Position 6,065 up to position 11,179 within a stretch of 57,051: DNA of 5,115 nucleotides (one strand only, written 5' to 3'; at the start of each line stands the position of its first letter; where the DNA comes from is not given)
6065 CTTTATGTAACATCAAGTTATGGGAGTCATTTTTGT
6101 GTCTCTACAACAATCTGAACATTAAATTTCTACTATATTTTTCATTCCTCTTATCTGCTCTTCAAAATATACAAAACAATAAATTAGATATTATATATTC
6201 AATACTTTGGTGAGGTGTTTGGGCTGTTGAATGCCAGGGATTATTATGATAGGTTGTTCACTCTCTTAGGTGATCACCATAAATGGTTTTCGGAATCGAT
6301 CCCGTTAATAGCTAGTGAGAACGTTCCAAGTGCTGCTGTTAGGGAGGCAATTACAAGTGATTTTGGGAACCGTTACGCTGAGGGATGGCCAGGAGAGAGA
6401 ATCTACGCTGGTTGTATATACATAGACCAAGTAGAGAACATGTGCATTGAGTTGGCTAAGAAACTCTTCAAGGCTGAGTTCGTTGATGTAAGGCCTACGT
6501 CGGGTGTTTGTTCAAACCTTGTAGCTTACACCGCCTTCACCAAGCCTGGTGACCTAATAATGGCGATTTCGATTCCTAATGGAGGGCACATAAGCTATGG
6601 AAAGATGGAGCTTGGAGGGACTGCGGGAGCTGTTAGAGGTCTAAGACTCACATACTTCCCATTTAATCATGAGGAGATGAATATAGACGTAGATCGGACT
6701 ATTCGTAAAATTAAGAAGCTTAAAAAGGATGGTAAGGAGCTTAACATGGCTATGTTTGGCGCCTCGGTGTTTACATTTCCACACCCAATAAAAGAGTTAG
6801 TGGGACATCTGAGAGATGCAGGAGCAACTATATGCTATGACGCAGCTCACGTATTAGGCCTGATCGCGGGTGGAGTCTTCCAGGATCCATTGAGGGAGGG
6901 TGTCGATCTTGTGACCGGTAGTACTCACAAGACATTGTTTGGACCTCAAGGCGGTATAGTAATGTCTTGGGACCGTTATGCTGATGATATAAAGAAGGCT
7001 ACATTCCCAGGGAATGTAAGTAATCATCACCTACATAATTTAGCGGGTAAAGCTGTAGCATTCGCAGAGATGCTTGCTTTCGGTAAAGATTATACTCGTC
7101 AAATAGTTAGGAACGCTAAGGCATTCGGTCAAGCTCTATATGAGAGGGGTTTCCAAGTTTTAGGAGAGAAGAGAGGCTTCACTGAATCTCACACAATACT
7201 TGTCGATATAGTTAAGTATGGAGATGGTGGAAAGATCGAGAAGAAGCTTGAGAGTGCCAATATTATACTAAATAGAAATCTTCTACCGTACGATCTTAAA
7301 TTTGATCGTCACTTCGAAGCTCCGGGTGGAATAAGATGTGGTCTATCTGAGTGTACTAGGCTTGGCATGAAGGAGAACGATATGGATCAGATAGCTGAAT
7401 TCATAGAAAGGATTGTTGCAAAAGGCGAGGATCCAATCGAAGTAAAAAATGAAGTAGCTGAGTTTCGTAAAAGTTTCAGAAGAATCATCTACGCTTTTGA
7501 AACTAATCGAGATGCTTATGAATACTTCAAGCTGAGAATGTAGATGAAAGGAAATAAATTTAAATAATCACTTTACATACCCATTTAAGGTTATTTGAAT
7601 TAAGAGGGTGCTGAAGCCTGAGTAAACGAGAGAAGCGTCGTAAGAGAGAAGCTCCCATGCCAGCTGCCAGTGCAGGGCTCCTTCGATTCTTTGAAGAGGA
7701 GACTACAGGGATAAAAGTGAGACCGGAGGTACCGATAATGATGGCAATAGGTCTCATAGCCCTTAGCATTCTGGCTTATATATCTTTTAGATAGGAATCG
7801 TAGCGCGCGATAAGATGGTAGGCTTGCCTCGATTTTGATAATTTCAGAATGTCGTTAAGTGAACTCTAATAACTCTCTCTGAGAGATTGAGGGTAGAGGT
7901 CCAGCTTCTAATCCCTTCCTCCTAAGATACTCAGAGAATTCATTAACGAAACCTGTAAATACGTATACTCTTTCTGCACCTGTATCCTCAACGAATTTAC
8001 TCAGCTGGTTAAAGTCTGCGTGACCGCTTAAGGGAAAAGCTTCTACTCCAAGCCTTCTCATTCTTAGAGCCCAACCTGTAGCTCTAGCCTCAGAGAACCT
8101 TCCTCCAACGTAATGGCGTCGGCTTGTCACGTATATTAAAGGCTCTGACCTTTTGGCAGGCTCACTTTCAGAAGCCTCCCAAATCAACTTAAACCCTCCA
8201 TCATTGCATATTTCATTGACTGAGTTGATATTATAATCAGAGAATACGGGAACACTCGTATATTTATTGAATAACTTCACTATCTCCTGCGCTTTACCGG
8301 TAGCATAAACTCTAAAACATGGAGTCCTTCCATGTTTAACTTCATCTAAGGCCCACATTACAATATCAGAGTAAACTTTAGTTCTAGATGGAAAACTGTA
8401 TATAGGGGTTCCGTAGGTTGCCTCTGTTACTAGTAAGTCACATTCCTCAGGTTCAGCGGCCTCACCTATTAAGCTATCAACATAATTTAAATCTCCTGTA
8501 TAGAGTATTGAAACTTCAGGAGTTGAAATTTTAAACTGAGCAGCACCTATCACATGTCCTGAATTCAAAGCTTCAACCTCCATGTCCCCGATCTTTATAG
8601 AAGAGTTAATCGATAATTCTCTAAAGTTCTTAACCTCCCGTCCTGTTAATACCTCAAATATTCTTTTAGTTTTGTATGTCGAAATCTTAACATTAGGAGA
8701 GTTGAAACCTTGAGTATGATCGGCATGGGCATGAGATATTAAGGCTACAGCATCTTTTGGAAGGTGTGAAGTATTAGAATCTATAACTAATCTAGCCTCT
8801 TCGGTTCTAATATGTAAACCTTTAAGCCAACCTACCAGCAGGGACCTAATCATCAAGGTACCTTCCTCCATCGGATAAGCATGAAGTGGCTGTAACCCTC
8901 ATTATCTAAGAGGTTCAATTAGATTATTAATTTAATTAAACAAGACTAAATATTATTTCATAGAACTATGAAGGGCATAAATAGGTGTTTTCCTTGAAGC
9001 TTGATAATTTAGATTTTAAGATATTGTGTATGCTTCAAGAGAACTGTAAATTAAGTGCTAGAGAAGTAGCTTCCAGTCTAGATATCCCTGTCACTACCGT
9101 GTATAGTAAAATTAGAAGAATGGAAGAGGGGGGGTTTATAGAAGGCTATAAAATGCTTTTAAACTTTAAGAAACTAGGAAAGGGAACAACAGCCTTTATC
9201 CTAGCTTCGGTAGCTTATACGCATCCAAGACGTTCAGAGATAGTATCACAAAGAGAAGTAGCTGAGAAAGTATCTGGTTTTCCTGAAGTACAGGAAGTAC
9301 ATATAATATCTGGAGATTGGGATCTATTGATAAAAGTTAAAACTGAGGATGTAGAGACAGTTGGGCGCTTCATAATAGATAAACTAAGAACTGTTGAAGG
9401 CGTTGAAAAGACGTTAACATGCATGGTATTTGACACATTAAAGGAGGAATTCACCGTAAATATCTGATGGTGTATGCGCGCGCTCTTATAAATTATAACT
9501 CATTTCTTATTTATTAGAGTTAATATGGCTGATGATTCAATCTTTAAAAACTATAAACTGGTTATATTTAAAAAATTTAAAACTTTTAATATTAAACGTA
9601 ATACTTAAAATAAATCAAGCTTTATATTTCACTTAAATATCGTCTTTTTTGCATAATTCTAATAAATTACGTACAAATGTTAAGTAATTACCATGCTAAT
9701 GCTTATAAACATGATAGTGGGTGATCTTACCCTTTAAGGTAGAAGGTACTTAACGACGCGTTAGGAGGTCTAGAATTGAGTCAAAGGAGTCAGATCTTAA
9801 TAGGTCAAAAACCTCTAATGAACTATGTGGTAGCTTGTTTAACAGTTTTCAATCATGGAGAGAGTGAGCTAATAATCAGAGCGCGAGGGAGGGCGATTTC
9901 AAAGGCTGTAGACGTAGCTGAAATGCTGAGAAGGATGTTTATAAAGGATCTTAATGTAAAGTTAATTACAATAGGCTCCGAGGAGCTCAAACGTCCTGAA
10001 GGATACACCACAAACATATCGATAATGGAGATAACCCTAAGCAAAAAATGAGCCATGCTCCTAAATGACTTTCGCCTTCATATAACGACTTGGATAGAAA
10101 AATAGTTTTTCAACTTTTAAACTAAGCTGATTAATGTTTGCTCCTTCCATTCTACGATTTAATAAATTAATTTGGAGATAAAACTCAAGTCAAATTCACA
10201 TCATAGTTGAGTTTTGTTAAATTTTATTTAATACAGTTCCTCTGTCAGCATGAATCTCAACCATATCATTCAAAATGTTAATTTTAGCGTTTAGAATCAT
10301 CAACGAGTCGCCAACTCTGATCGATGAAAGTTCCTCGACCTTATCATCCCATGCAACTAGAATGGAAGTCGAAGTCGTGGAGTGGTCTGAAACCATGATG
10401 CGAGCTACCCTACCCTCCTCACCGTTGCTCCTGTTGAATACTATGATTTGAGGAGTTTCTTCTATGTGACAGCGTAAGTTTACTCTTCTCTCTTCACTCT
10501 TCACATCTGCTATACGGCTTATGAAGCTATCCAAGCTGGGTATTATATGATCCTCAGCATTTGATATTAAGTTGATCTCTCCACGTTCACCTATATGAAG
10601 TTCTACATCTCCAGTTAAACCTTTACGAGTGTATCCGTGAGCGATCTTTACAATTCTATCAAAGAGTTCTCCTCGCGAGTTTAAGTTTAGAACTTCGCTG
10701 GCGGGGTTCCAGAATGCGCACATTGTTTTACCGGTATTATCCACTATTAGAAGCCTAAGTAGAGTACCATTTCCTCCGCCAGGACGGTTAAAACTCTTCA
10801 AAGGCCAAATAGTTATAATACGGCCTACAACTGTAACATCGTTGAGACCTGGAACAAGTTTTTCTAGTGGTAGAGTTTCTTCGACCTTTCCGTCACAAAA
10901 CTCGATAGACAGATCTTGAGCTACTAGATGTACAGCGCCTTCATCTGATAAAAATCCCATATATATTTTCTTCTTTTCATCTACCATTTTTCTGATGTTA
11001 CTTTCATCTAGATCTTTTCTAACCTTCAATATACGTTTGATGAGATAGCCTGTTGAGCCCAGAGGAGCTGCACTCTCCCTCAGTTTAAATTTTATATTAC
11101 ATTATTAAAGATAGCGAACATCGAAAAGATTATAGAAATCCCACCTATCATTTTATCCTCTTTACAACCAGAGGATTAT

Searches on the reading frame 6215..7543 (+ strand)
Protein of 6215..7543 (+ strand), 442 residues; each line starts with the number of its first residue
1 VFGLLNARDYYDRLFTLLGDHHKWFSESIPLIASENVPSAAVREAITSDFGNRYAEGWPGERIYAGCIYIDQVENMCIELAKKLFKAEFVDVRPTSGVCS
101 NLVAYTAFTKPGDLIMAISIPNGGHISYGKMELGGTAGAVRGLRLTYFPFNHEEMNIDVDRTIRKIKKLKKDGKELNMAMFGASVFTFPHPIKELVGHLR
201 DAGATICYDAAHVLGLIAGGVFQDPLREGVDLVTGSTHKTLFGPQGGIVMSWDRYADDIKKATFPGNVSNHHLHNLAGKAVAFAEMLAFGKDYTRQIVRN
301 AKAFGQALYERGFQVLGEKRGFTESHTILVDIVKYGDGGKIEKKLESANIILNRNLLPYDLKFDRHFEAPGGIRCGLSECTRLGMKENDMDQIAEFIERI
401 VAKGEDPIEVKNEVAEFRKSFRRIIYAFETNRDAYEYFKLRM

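Call 29: search_protein_families(library=pfam, proteins=[window:6215-7543:+], max_evalue=0.00001)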
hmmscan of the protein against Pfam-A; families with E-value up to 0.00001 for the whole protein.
window:6215-7543:+ (442 aa): 1 family
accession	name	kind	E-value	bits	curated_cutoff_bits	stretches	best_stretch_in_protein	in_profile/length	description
PF00464.25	SHMT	-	1.9e-71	241.2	27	1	14-397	8-399/399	Serine hydroxymethyltransferase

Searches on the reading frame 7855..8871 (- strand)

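Call 29: search_protein_families(library=pfam, proteins=[window:7855-8871:-], max_evalue=0.00001)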
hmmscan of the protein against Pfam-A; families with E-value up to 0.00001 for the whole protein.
window:7855-8871:- (338 aa): 1 family
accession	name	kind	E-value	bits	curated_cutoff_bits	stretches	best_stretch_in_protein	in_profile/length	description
PF12706.13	Lactamase_B_2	-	4e-10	40.1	27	1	36-155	27-168/200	Beta-lactamase superfamily domain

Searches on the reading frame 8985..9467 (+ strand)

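Call 29: search_protein_families(library=pfam, proteins=[window:8985-9467:+], max_evalue=0.00001)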
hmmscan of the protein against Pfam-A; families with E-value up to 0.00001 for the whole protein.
window:8985-9467:+ (160 aa): 4 families
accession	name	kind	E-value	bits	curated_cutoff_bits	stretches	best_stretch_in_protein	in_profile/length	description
PF01037.27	AsnC_trans_reg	-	2.2e-18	66.4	25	1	88-150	10-72/73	Lrp/AsnC ligand binding domain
PF13412.12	HTH_24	-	4.2e-13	49.1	21.9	1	6-53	1-48/48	Winged helix-turn-helix DNA-binding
PF13404.12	HTH_AsnC-type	-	8.8e-08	32.3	27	1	6-47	1-42/42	AsnC-type helix-turn-helix domain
PF01978.25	TrmB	-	1.2e-06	28.7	25.6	1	6-53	6-53/68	Sugar-specific transcriptional regulator TrmB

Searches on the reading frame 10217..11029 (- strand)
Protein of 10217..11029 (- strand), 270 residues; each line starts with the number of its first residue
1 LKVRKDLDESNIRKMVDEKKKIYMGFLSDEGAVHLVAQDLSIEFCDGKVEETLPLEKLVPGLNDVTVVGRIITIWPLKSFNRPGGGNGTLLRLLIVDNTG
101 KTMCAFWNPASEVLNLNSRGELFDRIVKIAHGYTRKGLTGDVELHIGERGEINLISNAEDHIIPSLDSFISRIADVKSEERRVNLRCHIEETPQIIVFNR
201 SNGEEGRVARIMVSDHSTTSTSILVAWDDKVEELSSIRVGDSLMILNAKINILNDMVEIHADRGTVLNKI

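Call 29: search_protein_families(library=pfam, proteins=[window:10217-11029:-], max_evalue=0.00001)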
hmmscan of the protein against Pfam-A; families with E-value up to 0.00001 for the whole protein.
window:10217-11029:- (270 aa): 1 family
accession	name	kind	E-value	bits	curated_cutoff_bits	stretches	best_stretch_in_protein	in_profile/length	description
PF01336.31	tRNA_anti-codon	-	5.1e-06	26.8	27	0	65-113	1-38/75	OB-fold nucleic acid binding domain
